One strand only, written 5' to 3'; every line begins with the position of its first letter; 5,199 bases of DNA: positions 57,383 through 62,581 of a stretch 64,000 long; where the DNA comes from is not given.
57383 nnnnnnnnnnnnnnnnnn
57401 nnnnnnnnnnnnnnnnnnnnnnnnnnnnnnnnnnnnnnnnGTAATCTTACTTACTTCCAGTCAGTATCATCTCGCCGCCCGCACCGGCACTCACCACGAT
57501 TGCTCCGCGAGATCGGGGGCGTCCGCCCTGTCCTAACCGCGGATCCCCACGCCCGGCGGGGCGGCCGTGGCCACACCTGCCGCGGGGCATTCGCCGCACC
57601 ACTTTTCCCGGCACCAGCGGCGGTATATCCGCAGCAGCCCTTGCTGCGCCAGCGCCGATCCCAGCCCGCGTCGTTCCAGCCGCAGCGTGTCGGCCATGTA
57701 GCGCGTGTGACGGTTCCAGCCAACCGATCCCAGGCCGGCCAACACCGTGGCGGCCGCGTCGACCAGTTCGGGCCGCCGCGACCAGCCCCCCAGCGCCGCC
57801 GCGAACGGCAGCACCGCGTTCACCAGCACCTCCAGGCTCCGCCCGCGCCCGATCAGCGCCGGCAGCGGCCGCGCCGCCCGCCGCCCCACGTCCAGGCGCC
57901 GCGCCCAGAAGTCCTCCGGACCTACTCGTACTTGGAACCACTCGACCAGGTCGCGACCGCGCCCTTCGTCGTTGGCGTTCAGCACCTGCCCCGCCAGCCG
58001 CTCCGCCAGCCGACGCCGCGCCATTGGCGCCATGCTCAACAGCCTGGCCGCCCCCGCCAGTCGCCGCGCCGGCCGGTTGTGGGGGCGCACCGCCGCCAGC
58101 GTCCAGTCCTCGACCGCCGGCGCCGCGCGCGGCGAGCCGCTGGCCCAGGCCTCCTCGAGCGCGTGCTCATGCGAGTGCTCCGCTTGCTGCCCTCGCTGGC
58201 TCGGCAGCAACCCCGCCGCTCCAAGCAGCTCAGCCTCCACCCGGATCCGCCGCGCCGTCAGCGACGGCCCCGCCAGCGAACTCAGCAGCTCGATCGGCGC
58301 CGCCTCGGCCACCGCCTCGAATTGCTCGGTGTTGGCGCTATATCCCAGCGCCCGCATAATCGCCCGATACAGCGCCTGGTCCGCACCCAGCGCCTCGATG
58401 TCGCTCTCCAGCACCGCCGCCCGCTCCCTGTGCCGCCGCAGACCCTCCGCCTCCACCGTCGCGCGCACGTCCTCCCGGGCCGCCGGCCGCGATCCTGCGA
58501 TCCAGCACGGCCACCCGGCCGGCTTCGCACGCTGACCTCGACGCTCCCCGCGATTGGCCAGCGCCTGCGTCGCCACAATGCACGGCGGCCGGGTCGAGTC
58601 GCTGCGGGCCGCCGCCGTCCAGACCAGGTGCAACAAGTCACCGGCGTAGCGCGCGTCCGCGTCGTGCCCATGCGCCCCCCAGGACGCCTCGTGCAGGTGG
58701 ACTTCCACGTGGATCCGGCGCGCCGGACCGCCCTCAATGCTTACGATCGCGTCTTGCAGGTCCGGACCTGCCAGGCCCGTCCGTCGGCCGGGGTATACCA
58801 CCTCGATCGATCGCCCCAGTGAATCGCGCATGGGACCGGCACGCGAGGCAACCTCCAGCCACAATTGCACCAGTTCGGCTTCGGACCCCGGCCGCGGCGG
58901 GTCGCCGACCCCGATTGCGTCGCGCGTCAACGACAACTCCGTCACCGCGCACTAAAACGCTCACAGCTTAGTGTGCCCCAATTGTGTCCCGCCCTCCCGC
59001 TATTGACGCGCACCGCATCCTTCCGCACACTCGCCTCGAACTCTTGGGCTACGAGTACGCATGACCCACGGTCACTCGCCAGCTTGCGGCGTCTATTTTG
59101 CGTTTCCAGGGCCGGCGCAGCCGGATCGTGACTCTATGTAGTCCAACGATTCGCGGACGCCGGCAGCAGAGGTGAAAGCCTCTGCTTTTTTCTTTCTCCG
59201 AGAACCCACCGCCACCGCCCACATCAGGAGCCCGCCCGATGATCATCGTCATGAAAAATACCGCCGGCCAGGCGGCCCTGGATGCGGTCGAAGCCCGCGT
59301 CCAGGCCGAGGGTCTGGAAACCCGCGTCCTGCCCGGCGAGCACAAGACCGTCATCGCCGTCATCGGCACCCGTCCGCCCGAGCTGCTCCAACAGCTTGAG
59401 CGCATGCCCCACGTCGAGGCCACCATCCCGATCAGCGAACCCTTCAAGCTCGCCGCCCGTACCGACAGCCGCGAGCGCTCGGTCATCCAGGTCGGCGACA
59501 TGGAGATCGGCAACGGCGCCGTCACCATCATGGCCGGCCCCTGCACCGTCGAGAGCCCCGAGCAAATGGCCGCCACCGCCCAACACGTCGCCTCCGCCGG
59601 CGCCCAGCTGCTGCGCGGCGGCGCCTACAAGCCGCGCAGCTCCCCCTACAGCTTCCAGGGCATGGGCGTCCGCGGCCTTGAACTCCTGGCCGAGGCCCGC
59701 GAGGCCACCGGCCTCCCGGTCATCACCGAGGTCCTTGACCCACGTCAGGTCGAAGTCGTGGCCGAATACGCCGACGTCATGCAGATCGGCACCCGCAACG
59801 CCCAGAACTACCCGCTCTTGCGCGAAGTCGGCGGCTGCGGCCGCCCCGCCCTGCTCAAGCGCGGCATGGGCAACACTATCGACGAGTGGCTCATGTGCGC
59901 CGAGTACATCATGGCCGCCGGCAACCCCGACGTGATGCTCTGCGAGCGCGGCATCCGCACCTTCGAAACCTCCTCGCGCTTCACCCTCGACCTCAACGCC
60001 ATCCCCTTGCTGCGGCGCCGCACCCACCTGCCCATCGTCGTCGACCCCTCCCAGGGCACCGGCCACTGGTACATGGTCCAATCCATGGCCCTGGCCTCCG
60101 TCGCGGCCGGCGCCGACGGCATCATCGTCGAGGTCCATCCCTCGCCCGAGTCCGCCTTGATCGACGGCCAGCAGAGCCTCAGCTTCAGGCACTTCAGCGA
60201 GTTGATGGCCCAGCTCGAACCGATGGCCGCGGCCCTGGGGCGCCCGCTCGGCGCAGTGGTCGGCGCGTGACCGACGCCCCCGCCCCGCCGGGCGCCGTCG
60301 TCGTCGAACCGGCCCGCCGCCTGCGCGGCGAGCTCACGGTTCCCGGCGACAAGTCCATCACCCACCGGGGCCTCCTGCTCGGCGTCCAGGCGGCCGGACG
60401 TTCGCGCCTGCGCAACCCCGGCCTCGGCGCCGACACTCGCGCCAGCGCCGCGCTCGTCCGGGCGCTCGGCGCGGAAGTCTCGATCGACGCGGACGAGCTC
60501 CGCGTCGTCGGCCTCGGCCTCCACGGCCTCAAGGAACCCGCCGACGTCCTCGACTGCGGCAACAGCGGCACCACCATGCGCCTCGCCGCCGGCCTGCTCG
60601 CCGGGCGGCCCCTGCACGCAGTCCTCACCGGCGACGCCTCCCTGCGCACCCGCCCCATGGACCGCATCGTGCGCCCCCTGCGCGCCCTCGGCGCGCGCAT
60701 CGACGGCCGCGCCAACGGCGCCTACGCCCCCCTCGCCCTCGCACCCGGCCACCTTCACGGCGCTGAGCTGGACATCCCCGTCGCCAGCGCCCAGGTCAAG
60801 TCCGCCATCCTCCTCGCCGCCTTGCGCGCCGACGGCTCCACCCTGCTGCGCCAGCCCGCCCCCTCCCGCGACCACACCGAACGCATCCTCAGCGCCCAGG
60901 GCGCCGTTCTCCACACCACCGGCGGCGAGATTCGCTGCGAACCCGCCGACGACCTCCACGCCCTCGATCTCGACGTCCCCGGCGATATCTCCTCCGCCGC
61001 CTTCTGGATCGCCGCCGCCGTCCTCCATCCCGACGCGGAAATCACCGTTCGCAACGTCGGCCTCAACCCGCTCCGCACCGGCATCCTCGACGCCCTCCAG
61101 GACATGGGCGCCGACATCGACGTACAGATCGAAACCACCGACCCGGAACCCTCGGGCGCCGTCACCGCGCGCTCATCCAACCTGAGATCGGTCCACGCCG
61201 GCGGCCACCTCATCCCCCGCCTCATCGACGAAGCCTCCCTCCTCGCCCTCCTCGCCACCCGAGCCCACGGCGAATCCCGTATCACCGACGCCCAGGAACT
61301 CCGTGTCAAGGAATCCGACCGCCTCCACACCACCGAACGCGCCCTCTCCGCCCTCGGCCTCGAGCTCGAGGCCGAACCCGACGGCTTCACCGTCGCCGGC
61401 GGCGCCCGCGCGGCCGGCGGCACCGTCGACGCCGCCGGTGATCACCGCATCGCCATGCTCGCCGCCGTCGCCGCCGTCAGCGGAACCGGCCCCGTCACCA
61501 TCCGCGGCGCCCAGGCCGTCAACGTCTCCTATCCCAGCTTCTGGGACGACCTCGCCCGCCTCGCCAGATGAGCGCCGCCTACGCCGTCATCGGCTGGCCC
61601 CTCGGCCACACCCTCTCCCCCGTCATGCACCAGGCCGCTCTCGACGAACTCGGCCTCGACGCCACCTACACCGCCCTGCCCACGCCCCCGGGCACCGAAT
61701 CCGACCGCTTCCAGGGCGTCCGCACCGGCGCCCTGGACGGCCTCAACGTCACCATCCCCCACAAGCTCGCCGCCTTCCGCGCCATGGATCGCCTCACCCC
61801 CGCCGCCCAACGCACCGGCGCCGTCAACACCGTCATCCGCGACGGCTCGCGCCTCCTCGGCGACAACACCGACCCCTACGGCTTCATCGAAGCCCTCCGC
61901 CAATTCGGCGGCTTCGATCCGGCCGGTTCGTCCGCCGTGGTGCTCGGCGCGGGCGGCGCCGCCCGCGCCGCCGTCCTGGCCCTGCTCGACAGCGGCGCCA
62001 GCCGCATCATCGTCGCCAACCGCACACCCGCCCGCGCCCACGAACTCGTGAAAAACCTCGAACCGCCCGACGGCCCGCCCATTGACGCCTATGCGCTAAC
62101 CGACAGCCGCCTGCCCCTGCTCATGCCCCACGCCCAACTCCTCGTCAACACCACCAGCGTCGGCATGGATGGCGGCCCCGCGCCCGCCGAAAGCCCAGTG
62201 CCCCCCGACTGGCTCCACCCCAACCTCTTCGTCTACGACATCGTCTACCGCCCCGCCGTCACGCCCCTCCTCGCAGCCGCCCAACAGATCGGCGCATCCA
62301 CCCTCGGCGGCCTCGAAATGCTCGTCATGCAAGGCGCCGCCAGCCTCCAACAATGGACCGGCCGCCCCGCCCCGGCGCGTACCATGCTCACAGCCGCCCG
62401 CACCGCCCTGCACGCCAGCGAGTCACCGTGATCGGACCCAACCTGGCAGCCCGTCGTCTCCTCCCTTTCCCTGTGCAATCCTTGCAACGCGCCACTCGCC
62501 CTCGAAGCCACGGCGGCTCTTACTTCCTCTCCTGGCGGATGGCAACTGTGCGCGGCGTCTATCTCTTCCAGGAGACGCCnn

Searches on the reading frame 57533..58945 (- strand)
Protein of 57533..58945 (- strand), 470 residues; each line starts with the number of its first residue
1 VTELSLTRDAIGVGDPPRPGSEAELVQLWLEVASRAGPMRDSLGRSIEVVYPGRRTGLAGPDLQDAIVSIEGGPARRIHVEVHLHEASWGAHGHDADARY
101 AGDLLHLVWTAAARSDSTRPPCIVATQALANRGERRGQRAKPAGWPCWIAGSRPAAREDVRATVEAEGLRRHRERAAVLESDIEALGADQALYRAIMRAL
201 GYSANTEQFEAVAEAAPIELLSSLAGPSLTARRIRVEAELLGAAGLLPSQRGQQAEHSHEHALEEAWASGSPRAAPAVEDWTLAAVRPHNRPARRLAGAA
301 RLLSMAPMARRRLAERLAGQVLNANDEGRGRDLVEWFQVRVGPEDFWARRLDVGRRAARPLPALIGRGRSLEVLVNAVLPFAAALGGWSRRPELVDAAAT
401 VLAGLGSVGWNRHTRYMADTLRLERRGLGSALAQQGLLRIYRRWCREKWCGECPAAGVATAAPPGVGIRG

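Call 7: search_protein_families(library=pfam, proteins=[window:57533-58945:-], max_evalue=0.001)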
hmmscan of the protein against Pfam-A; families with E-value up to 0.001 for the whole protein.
window:57533-58945:- (470 aa): 1 family
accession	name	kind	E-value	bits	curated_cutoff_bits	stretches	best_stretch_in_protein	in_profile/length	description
PF11013.13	DUF2851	-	2.3e-32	112.9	25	1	24-404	3-368/375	Protein of unknown function (DUF2851)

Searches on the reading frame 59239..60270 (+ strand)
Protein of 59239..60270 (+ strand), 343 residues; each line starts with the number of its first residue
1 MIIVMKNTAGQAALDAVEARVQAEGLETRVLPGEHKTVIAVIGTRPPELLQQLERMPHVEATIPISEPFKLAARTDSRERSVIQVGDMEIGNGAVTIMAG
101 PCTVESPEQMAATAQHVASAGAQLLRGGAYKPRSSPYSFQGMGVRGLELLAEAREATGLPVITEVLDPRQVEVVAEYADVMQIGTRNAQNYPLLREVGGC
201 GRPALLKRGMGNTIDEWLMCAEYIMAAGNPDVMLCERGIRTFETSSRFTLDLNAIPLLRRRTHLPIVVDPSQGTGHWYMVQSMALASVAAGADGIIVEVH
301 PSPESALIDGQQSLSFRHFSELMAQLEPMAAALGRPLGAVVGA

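Call 7: search_protein_families(library=pfam, proteins=[window:59239-60270:+], max_evalue=0.001)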
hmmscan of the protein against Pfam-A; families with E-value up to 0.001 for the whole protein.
window:59239-60270:+ (343 aa): 3 families
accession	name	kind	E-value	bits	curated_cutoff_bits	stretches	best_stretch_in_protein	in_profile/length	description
PF00793.26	DAHP_synth_1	-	8.2e-74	248.3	25.5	1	87-326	9-261/270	DAHP synthetase I family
PF18152.6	DAHP_snth_FXD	-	4.8e-16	58.8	27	1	1-67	1-67/67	DAHP synthase ferredoxin-like domain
PF03102.20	NeuB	-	5.3e-06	26.5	22.1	1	148-335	59-238/241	NeuB family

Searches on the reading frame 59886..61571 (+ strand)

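Call 7: search_protein_families(library=pfam, proteins=[window:59886-61571:+], max_evalue=0.001)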
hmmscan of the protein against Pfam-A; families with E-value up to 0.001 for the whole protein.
window:59886-61571:+ (561 aa): 1 family
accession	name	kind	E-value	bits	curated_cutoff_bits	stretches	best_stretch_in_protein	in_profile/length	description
PF00275.25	EPSP_synthase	-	4.1e-107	358.9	22.8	1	141-556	2-417/417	EPSP synthase (3-phosphoshikimate 1-carboxyvinyltransferase)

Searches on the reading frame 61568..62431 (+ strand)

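Call 8: search_protein_families(library=pfam, proteins=[window:61568-62431:+], max_evalue=0.001)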
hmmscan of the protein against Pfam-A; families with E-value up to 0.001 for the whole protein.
window:61568-62431:+ (287 aa): 3 families
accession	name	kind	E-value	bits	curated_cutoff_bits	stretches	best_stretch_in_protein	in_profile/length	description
PF08501.16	Shikimate_dh_N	-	5.4e-24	84.7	27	1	7-89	1-83/83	Shikimate dehydrogenase substrate binding domain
PF18317.6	SDH_C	-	1.5e-09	37.8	25.8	1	248-278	1-31/31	Shikimate 5'-dehydrogenase C-terminal domain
PF01488.26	Shikimate_DH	-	6.8e-08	33.1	24.3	1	118-165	10-57/138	Shikimate / quinate 5-dehydrogenase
